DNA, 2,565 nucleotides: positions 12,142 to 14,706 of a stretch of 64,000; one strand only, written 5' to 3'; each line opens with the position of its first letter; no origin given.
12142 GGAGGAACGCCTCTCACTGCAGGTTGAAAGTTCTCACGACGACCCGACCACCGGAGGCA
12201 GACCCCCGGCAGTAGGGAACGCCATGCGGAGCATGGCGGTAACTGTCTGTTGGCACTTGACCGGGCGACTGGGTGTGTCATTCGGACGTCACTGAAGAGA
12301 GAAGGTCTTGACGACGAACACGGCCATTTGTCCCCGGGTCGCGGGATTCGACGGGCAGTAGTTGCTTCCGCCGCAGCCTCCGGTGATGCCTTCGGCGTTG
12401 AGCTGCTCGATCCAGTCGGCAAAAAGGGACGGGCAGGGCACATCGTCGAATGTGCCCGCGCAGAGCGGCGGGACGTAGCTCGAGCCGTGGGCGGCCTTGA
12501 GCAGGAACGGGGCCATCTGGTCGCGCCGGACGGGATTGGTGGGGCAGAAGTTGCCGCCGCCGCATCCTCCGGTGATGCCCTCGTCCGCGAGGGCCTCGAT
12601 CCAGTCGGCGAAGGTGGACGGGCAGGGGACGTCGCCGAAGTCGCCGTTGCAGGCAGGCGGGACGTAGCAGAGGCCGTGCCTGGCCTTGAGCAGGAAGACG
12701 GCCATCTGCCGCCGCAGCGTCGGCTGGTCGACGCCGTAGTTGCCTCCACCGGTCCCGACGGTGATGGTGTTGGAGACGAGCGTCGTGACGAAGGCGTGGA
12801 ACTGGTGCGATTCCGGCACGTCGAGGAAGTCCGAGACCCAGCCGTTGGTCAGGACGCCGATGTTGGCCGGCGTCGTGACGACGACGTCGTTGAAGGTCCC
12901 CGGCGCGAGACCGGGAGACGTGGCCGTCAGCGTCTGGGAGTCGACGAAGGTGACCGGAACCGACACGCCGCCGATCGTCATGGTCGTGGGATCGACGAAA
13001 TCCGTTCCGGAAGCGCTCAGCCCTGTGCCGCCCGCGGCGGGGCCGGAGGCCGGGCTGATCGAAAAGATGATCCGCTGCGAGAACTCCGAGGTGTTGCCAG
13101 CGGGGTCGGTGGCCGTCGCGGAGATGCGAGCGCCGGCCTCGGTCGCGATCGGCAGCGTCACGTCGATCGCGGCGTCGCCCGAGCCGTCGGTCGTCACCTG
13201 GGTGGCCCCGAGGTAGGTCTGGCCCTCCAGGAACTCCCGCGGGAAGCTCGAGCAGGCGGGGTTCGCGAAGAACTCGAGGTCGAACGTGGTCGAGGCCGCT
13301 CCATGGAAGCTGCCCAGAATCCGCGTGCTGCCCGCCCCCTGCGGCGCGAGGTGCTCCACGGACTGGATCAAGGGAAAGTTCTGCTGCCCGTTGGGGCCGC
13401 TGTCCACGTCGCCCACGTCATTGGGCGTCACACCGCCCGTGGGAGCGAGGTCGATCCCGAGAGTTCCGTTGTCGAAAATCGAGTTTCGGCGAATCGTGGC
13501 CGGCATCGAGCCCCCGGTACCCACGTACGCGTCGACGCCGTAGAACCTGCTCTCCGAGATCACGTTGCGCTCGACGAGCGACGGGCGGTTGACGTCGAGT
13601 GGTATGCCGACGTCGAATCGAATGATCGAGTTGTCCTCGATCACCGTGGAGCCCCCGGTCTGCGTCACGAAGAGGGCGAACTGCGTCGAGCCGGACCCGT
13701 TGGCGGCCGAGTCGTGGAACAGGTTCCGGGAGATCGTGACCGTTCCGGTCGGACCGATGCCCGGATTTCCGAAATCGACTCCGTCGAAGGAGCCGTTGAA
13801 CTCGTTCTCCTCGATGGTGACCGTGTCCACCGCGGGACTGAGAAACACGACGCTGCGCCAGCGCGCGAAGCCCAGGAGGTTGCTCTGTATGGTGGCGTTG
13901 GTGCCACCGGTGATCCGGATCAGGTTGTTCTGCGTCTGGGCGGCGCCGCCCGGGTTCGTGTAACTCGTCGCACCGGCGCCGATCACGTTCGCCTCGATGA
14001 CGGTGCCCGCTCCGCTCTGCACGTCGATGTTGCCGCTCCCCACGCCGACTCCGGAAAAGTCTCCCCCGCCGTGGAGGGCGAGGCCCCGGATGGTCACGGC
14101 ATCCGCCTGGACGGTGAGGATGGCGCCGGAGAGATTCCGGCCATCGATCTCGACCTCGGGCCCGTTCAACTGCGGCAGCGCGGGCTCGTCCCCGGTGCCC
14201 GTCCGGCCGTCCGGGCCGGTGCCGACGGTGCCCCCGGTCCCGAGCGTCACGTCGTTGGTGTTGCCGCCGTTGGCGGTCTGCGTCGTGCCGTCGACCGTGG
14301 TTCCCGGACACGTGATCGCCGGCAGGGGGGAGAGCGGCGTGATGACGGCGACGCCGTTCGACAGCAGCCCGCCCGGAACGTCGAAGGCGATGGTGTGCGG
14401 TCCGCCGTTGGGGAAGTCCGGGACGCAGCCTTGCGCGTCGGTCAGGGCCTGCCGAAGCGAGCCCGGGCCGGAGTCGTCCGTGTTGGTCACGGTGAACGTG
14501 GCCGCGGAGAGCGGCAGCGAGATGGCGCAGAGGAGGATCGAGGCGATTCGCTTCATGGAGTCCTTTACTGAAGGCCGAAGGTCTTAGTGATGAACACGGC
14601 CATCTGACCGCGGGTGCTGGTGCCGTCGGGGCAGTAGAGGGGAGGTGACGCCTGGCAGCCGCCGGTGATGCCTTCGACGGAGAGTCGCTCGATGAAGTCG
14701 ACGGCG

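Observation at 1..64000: A 23-member, co-directional array of modular SLH-tailed beta-helix surface-protein paralogs fills the window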

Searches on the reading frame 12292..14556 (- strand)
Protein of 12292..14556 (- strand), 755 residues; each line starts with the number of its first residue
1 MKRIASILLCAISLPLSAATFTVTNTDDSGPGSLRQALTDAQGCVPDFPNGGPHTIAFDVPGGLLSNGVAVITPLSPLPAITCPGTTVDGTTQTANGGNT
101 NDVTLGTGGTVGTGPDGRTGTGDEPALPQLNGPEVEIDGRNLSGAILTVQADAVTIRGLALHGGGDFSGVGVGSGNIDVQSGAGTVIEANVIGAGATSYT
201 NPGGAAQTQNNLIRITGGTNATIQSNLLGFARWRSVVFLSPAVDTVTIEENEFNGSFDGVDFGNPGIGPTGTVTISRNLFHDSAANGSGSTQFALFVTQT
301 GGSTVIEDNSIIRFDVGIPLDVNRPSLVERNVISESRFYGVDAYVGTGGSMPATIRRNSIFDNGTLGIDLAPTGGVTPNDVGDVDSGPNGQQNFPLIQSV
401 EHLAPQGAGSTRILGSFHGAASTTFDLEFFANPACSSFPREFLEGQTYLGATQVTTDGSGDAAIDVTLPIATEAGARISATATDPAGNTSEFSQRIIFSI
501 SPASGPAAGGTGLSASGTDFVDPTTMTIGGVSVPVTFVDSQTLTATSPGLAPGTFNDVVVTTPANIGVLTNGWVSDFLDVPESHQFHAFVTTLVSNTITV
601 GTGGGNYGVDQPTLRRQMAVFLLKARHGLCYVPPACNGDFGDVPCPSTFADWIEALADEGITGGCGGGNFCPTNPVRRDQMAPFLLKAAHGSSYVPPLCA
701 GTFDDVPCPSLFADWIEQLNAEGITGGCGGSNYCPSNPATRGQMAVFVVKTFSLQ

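Call 6: search_protein_families(library=pfam, proteins=[window:12292-14556:-], max_evalue=0.01)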
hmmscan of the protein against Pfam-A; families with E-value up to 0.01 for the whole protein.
window:12292-14556:- (755 aa): 5 families
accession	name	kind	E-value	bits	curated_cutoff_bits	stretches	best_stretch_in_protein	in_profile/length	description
PF00395.25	SLH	-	4.3e-14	52.6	20.8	2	577-619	2-44/44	S-layer homology domain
PF13229.12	Beta_helix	-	3.4e-11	43.5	25.9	1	213-375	3-149/158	Right handed beta helix region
PF01833.30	TIG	-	2.3e-09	37.6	20.9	1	497-563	3-72/84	IPT/TIG domain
PF05048.19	NosD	-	0.00047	20.1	23.6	1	247-371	28-134/212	Periplasmic copper-binding protein (NosD)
PF24453.1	DUF7569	-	0.0028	18.1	27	0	708-722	37-51/70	Family of unknown function (DUF7569)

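Call 7: search_protein_families(library=ncbifam, proteins=[window:12292-14556:-], max_evalue=0.01)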
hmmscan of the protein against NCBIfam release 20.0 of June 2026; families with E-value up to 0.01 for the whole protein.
window:12292-14556:- (755 aa): 2 families
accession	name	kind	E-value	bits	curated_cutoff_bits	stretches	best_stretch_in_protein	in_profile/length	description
NF033190.2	inl_like_NEAT_1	exception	7.1e-10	37.8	1275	1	574-625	700-751/754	NEAT domain-containing leucine-rich repeat protein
NF058597.1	CoaZ_rpt_PGGG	domain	1.8e-06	27.9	30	1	497-567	5-78/88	choice-of-anchor Z repeating domain-containing protein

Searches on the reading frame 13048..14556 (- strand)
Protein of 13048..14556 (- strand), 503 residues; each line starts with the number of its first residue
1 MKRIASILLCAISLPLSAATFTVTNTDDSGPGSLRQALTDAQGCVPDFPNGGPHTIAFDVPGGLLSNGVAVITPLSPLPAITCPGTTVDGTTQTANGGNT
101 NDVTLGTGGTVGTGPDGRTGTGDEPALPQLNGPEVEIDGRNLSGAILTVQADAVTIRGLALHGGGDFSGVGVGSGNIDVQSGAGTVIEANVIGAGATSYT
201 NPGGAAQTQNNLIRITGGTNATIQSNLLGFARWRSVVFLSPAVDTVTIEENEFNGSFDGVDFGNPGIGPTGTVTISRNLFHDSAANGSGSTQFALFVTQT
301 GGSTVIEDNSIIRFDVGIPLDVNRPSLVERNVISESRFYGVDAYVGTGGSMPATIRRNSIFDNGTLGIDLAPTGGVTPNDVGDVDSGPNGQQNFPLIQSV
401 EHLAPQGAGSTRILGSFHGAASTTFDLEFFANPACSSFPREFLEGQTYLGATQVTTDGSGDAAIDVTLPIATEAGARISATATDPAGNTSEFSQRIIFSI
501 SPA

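Call 50: search_protein_families(library=ncbifam, proteins=[window:13048-14556:-], max_evalue=10)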
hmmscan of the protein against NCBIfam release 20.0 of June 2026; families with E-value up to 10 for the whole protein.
seq(503 aa): 1 family
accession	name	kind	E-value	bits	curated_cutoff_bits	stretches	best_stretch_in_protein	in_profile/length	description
TIGR04247.1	NosD_copper_fam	subfamily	0.018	13.6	300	2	134-192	38-93/377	nitrous oxide reductase family maturation protein NosD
